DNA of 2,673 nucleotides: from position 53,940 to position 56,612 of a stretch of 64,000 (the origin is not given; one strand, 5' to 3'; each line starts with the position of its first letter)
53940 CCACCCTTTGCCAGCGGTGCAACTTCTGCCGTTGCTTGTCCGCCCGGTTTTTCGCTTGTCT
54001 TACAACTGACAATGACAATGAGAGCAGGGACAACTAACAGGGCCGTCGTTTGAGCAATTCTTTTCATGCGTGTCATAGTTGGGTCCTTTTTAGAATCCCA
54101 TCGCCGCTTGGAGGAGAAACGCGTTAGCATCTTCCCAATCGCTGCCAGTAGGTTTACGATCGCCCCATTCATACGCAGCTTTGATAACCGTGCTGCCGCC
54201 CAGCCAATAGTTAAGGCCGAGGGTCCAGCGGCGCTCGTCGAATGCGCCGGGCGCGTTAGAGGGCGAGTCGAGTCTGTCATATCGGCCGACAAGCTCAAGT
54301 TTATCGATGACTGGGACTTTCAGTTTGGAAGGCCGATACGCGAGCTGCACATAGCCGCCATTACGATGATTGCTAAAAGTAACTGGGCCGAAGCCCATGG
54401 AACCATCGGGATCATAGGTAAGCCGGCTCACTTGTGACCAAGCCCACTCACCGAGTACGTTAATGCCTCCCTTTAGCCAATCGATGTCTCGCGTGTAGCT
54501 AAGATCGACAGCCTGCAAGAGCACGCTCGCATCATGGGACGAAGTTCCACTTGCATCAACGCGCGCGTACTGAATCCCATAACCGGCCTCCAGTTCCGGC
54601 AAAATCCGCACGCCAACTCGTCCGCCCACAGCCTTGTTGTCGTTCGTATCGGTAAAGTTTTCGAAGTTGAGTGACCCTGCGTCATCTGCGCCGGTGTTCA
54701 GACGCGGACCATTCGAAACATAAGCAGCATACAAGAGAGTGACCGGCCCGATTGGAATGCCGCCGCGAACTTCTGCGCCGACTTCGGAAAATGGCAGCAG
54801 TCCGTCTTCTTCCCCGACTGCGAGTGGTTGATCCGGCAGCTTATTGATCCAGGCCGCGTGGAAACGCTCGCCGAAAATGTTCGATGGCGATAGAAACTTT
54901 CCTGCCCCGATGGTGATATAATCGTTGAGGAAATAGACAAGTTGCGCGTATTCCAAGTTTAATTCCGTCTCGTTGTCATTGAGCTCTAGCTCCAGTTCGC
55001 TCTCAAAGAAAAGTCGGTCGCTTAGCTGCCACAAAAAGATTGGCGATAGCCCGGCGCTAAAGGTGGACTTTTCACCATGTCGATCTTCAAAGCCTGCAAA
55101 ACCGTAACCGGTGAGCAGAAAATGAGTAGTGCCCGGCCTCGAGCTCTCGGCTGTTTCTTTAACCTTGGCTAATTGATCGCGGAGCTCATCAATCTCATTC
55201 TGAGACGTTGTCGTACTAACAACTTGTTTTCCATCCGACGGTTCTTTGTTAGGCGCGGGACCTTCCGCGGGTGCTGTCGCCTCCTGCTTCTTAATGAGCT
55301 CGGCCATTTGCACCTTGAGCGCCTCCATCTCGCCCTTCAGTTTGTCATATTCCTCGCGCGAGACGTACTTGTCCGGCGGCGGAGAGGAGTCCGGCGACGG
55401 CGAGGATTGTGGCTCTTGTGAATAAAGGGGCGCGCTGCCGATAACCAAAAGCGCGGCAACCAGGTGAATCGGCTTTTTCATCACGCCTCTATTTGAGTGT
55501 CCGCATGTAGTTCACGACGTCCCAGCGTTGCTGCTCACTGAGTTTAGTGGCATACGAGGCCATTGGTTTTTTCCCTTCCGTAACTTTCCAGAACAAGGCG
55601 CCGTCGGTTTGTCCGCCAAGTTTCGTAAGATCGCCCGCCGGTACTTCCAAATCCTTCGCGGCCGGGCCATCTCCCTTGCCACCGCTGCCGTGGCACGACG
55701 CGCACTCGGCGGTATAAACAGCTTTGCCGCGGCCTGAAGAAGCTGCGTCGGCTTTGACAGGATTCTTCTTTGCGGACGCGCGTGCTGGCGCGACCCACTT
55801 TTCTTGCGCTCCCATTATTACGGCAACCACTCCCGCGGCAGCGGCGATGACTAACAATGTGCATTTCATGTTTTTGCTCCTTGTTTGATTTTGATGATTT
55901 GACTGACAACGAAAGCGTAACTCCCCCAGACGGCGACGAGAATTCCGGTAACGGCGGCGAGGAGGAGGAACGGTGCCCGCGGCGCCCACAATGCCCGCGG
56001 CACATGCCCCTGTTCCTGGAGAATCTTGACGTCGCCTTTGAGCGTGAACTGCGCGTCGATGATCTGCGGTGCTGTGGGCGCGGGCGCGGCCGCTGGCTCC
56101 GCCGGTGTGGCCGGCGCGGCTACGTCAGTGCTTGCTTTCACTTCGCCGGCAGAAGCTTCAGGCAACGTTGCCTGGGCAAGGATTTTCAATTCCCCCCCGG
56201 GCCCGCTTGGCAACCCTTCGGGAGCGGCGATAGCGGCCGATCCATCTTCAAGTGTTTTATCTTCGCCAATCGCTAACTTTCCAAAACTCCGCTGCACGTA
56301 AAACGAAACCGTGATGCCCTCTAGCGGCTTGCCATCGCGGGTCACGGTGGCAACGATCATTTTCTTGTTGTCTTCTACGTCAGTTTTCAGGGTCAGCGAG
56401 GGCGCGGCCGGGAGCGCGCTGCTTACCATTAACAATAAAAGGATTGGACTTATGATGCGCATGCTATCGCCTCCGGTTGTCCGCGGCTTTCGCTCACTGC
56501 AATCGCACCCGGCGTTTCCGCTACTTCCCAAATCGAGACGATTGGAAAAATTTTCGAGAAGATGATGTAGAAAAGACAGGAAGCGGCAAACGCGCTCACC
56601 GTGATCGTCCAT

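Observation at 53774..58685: NrfC/NrfD-type quinone module co-operonic with two monoheme cytochromes c and an outer-membrane beta-barrel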

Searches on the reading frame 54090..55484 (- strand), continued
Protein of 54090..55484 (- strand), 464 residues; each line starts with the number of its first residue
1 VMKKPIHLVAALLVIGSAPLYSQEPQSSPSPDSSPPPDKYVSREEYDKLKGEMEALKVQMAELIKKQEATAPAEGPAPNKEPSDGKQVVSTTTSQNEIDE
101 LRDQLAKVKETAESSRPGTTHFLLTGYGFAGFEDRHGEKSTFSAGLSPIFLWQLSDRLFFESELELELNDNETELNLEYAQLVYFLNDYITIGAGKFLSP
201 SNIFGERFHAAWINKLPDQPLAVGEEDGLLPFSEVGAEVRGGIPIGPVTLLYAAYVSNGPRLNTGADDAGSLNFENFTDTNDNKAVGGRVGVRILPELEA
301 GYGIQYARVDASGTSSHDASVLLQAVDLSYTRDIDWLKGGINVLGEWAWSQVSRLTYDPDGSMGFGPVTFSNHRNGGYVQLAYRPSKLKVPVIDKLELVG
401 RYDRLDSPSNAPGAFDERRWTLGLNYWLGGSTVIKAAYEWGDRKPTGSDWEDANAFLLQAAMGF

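Call 72: search_protein_representatives(alignment_id=A1)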
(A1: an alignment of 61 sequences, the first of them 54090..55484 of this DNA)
Query: 61 sequences, 454 profile positions. Proteins with E-value up to 0.001 (for the whole library): 2563; up to 1e-10: 1181; up to 1e-30: 530. The best 150 are listed.
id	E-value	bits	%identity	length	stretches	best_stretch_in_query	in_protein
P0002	4.5e-216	734.4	-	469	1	8-454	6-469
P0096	8.4e-174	595.0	-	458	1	6-454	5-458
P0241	8.0e-168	575.3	-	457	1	6-454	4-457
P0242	1.2e-167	574.7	-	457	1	8-454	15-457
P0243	1.1e-166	571.6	-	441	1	6-454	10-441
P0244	1.9e-163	560.9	-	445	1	2-454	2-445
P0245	2.9e-161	553.7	-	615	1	26-454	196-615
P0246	1.1e-159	548.5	-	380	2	152-454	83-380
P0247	1.5e-157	541.4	-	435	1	12-454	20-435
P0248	2.4e-157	540.8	-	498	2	39-255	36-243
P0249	9.3e-155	532.2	-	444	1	10-454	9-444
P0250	2.7e-152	524.1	-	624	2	256-454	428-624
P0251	8.1e-152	522.6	-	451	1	12-454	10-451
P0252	3.2e-150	517.3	-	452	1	9-454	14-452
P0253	5.3e-150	516.6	-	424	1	30-454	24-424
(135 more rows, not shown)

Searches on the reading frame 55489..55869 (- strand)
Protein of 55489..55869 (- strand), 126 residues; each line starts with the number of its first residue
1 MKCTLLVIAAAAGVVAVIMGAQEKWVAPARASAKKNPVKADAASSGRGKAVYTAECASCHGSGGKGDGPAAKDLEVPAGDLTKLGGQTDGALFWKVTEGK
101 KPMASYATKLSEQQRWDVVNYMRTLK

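Call 3: search_protein_families(library=pfam, proteins=[window:55489-55869:-], max_evalue=0.1)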
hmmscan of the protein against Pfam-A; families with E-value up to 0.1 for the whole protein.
window:55489-55869:- (126 aa): 3 families
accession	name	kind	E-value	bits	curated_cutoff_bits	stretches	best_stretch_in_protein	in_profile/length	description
PF13442.11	Cytochrome_CBB3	-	2.8e-14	53.6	27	1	47-122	5-68/68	Cytochrome C oxidase, cbb3-type, subunit III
PF00034.26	Cytochrom_C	-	4.1e-14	54.1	21.3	1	47-126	3-90/90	Cytochrome c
PF02167.20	Cytochrom_C1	-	0.071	13.2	22.8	0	40-61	10-31/219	Cytochrome C1 family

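Call 4: search_protein_families(library=ncbifam, proteins=[window:55489-55869:-], max_evalue=0.1)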
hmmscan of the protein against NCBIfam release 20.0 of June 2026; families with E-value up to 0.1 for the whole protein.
window:55489-55869:- (126 aa): 14 families
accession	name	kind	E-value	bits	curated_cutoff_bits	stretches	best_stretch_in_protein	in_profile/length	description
NF011054.0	PRK14486.1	equivalog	1.5e-14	54.2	447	1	32-125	202-290/294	putative bifunctional cbb3-type cytochrome c oxidase subunit II/cytochrome c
NF045930.1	Cytc6PetJCyano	equivalog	3.9e-12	46.1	135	1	38-122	21-102/110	cytochrome c6 PetJ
NF033864.1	cytochrome579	equivalog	9.6e-10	38.5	280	1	26-125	32-139/179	cytochrome 579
TIGR00782.1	ccoP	equivalog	3.1e-08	33.3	179.95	1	38-125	196-281/285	cytochrome-c oxidase, cbb3-type subunit III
NF050122.1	bc1_QcrC_actin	exception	1.1e-06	28.2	200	1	15-111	14-96/253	cytochrome bc1 complex diheme cytochrome c subunit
NF040606.1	CytoC_perox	subfamily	2.5e-05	23.7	150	1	39-64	292-317/524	di-heme-cytochrome C peroxidase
TIGR04494.1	c550_PedF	equivalog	8.3e-05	22.5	122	1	33-124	38-129/133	cytochrome c-550 PedF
NF045774.1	cytochro_C551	exception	0.00022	21.1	118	1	31-104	25-90/110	cytochrome c551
NF045773.1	cytochro_C550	exception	0.00046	20.1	125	1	13-74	16-79/118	cytochrome c550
TIGR03872.1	cytochrome_MoxG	equivalog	0.0021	18.2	147.8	1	34-125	33-121/133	cytochrome c(L), periplasmic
NF041723.1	phane_AmcA_3b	equivalog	0.023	14.9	65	1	7-37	4-32/54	multiple cyclophane-containing RiPP AmcA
NF052246.1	SorB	equivalog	0.038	14.1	93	0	36-61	8-33/80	SorB family sulfite dehydrogenase c-type cytochrome subunit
TIGR03045.1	PS_II_C550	equivalog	0.046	13.4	177.75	1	18-63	23-69/159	photosystem II cytochrome c-550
TIGR02603.1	CxxCH_TIGR02603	domain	0.069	13.2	68.15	0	46-66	4-24/134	putative heme-binding domain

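Call 85: search_solved_structures(query=window:55489-55869:-, max_evalue=0.001)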
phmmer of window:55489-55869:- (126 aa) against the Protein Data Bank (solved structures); distinct sequences matched with E-value up to 0.001: 42.
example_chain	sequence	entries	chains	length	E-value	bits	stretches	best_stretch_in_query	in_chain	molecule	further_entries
9vr0_A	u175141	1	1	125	8.4e-19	71.4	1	24-124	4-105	Cytochrome c552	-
7o9u_A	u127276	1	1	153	1.1e-18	71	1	23-124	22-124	Cytochrome c552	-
6h5l_B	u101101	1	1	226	1.8e-12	50.9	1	39-125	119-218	Conserved hypothetical cytochrome protein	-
6btm_E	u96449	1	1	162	2.6e-11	47.2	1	31-126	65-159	Alternative Complex III subunit E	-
3dmi_A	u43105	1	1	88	4.1e-08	36.8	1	46-122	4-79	cytochrome c6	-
4gyd_A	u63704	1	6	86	2.4e-07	34.4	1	44-122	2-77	Cytochrome c6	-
4h0j_A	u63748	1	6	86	1.7e-06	31.6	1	44-122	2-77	Cytochrome c6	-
6f0k_E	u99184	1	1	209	1.9e-06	31.5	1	34-125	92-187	Quinol:cytochrome c oxidoreductase monoheme cytochrome subunit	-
4h0k_A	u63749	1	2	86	2.4e-06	31.2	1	44-122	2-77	Cytochrome c6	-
9krc_A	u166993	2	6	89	2.5e-06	31.1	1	44-122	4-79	Cytochrome c6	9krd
6tr1_E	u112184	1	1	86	2.6e-06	31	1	46-122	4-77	Cytochrome c6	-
1c6s_A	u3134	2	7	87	2.7e-06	31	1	46-122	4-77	CYTOCHROME C6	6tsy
6tr1_A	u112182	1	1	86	3.6e-06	30.6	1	46-122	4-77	Cytochrome c6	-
2zbo_A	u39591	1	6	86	7.3e-06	29.6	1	46-122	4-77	Cytochrome c6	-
1ls9_A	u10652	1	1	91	1.2e-05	28.9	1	41-122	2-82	CYTOCHROME C6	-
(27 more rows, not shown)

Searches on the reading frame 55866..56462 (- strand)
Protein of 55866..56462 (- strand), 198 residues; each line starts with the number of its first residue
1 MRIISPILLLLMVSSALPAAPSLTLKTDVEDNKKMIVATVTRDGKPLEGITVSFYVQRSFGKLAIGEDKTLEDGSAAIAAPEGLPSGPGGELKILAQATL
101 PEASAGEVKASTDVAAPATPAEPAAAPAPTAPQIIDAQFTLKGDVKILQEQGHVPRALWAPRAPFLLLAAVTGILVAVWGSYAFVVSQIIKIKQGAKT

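Call 3: search_protein_families(library=pfam, proteins=[window:55866-56462:-], max_evalue=0.1)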
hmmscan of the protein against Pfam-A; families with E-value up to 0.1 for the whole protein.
window:55866-56462:- (198 aa): 1 family
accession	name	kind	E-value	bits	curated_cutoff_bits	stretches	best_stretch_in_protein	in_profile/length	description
PF02369.22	Big_1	-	0.027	15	34.9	1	35-78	20-64/93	Bacterial Ig-like domain (group 1)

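Call 4: search_protein_families(library=ncbifam, proteins=[window:55866-56462:-], max_evalue=0.1)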
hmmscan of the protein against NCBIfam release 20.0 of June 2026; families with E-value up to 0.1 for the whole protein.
window:55866-56462:- (198 aa): 0 families

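Call 66: predict_structure(alignment_id=A3)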
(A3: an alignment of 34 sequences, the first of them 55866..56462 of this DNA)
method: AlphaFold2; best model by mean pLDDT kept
length: 198 residues; sequences in the alignment: 34
mean_pLDDT: 82.8   pTM: 0.62
mean pLDDT of the five models: 82.8, 81.9, 81.8, 80.9, 79.2
residues with pLDDT >= 90: 107; 70-90: 36; 50-70: 46; < 50: 9
segments of 3 or more residues with pLDDT < 50: 107-113
pLDDT, mean of each block of 10 residues (from residue 1): 54 64 96 96 94 95 97 97 89 96 58 56 77 93 78 57 81 98 97 82
secondary structure, 60 per line:
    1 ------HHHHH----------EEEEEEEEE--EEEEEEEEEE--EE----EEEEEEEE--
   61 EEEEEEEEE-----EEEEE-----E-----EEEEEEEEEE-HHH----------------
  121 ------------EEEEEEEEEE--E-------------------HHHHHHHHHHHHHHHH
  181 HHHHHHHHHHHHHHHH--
elements in order: H7-11 E22-30 E33-42 E51-58 E61-69 E75-79 E91-100 E133-142 H165-196

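Call 70: fold_search(model_id=the predicted structure, library=pdb)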
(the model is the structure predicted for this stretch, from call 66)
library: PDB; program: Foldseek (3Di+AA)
matches with E <= 10: 1197; with E <= 0.001: 0
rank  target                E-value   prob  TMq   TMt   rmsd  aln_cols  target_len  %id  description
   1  9jz1_A                3.8e-03  1.00  0.32  0.26   3.5        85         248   16  Crystal structure of Nir2 C-terminal domain in complex with phosphate (released 2025-10-15)
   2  9e7m_Ja               9.2e-03  1.00  0.28  0.08   4.3        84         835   13  In situ cryoEM structure of bacteriophage Ur-lambda tail tip complex (released 2025-11-05)
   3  8k35_A                1.4e-02  0.99  0.27  0.08   5.1        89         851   12  Structure of the bacteriophage lambda tail tip complex (released 2023-11-15)
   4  6xi3                  1.5e-02  1.00  0.37  0.20   4.1       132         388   15  Crystal structure of tetra-tandem repeat in extending region of large adhesion protein (released 2020-10-14)
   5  9mhn_A                1.6e-02  0.99  0.27  0.23   8.1       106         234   15  The structure of Zcp with cobalt bound (released 2025-12-17)
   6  8e72_A                1.7e-02  1.00  0.27  0.10   4.0        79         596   11  Treponema lecithinolyticum beta-glucuronidase in complex with a ciprofloxacin-glucuronide conjugate (released 2023-06-21)
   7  9mhj_B                1.7e-02  1.00  0.28  0.23   7.8       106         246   15  The structure of native Zcp (released 2025-12-17)
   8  9mhl_B                1.7e-02  1.00  0.28  0.25   7.9       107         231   15  The structure of Zcp with zinc bound (released 2025-12-17)
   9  2n59_MODEL_1_A        1.7e-02  0.96  0.23  0.37   6.0        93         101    9  Solution Structure of R. palustris CsgH (released 2016-05-11)
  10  3frp_A                1.9e-02  1.00  0.34  0.13   4.5       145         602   11  Crystal Structure of Cobra Venom Factor, a Co-factor for C3- and C5 convertase CVFBb (released 2009-04-28)
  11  1yq2_A                1.9e-02  0.97  0.27  0.07  21.6       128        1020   21  beta-galactosidase from Arthrobacter sp. C2-2 (isoenzyme C2-2-1) (released 2005-10-04)
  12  6m86                  1.9e-02  0.80  0.26  0.18  10.4       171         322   11  Crystal Structure of Inward Rectifier Kir2.2 Force Open Mutant (released 2019-09-04)
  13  6ru5_A                2.0e-02  1.00  0.36  0.13   5.3       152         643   13  human complement C3 in complex with the hC3Nb1 nanobody (released 2019-08-21)
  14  9mhm_A                2.0e-02  0.99  0.27  0.23   8.2       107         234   15  The structure of Zcp with copper bound (released 2025-12-17)
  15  9p26                  2.1e-02  0.98  0.27  0.14   4.1       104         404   12  Crystal structure of GH158(Pro) at 1.40 angstrom resolution (released 2026-03-11)
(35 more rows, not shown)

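Call 86: search_solved_structures(query=window:55866-56462:-, max_evalue=10)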
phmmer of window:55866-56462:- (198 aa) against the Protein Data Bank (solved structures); distinct sequences matched with E-value up to 10: 1.
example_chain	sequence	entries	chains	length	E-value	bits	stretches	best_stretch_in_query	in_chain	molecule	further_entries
6s5w_A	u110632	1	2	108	0.014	18.3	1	73-120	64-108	Surface protein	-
